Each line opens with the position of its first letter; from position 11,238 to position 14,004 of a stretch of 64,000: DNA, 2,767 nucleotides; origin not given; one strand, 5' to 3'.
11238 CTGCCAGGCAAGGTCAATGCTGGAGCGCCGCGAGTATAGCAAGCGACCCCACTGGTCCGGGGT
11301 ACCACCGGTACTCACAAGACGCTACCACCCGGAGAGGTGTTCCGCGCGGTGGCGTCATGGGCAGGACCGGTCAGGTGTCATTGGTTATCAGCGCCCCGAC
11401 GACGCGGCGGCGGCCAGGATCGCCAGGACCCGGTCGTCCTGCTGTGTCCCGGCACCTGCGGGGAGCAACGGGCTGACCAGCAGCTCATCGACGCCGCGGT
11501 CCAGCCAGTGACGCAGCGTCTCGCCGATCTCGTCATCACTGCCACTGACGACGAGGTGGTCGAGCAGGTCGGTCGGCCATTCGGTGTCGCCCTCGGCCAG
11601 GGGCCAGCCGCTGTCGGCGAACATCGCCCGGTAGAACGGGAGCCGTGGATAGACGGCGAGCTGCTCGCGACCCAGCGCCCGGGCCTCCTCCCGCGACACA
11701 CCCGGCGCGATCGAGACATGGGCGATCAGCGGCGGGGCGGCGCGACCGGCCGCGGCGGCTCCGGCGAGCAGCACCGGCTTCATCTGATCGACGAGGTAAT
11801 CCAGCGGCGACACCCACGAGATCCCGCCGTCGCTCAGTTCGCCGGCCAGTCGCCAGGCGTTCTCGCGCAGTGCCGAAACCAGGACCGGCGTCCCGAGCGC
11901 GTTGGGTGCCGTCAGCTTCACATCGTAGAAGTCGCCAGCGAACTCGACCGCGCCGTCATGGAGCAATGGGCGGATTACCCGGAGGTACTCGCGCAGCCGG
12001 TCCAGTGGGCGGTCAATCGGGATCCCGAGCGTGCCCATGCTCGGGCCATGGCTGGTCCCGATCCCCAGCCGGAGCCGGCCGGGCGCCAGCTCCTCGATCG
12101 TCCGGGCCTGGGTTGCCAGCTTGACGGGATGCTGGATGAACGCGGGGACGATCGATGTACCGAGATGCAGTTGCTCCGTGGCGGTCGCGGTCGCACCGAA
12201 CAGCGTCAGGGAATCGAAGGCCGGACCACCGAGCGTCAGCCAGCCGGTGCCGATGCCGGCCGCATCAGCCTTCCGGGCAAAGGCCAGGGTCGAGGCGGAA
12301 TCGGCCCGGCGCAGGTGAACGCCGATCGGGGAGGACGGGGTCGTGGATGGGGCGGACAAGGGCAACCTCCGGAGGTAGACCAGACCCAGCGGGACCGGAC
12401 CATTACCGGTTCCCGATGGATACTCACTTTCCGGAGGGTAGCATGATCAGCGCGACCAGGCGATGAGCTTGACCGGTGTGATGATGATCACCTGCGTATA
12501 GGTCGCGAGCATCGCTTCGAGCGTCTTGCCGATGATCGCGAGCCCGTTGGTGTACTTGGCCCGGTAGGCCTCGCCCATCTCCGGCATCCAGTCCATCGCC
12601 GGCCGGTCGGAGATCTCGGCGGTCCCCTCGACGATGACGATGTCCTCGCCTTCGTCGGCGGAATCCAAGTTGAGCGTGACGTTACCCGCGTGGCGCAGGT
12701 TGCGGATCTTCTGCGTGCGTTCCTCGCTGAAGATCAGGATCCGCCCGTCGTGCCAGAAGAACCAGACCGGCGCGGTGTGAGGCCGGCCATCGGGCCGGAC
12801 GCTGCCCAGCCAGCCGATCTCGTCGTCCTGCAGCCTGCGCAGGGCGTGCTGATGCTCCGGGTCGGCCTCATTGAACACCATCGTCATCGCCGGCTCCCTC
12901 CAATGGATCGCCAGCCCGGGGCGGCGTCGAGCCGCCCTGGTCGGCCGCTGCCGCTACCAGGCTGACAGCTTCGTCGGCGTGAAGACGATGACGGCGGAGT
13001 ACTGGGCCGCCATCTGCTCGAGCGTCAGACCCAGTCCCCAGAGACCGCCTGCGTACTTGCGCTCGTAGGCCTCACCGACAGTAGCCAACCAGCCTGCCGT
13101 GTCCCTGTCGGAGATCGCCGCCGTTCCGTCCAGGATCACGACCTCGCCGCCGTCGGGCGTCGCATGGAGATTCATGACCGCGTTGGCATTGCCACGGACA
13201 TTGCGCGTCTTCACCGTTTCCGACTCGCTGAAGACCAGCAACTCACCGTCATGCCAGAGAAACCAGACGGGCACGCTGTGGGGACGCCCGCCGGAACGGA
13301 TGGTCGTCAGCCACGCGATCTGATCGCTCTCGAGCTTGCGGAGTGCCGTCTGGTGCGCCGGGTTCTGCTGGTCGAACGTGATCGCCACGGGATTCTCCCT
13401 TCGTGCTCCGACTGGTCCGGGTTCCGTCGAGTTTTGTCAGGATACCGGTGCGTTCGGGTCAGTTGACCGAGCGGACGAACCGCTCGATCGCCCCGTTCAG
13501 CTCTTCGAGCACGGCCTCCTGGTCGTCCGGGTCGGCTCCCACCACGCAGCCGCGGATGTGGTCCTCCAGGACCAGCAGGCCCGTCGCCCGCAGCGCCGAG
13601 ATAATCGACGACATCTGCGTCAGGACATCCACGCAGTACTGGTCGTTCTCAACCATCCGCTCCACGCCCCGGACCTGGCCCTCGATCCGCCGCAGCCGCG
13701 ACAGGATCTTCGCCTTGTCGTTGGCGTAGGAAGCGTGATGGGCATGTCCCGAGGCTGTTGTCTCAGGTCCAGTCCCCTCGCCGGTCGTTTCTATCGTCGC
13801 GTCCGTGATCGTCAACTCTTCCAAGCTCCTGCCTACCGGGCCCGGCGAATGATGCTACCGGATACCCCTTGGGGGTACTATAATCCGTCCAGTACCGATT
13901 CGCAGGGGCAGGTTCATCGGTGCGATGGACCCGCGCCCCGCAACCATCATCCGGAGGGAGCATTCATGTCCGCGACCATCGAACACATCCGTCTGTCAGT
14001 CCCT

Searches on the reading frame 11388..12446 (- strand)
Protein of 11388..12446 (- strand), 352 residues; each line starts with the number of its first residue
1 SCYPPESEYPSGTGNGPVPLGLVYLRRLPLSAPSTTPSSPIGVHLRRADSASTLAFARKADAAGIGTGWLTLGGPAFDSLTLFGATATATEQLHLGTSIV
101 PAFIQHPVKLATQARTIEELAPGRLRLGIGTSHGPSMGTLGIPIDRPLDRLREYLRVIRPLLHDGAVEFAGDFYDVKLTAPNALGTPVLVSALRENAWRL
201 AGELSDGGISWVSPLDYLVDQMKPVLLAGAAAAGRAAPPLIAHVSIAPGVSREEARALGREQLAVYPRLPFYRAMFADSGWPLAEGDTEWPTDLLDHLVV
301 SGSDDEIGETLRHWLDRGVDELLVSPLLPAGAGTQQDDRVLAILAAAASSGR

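Call 53: search_protein_families(library=pfam, proteins=[window:11388-12446:-], max_evalue=0.00001)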
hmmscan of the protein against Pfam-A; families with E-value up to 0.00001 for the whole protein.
window:11388-12446:- (352 aa): 1 family
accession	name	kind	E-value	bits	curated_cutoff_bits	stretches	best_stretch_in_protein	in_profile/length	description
PF00296.26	Bac_luciferase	-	1.8e-43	149.5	27.9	1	48-320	20-313/314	Luciferase-like monooxygenase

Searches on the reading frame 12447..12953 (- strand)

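Call 53: search_protein_families(library=pfam, proteins=[window:12447-12953:-], max_evalue=0.00001)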
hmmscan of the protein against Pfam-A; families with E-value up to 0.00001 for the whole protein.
window:12447-12953:- (168 aa): 1 family
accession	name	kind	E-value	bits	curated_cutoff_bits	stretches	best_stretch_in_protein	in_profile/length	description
PF01243.27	PNPOx_N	-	2.3e-16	60.7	28.1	1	39-163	7-116/120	Pyridoxamine 5'-phosphate oxidase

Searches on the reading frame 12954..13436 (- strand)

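Call 53: search_protein_families(library=pfam, proteins=[window:12954-13436:-], max_evalue=0.00001)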
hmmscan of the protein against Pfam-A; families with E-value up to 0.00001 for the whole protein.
window:12954-13436:- (160 aa): 1 family
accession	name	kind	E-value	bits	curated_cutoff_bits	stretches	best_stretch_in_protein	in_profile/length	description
PF01243.27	PNPOx_N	-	3.6e-12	47.1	28.1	1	34-160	8-119/120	Pyridoxamine 5'-phosphate oxidase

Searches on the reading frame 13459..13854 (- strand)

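Call 54: search_protein_families(library=pfam, proteins=[window:13459-13854:-], max_evalue=0.00001)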
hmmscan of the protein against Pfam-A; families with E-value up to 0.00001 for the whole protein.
window:13459-13854:- (131 aa): 1 family
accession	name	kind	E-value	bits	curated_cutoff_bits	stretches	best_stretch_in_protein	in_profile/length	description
PF02583.22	Trns_repr_metal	-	1.3e-28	99.6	22.8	1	46-124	1-77/78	Metal-sensitive transcriptional repressor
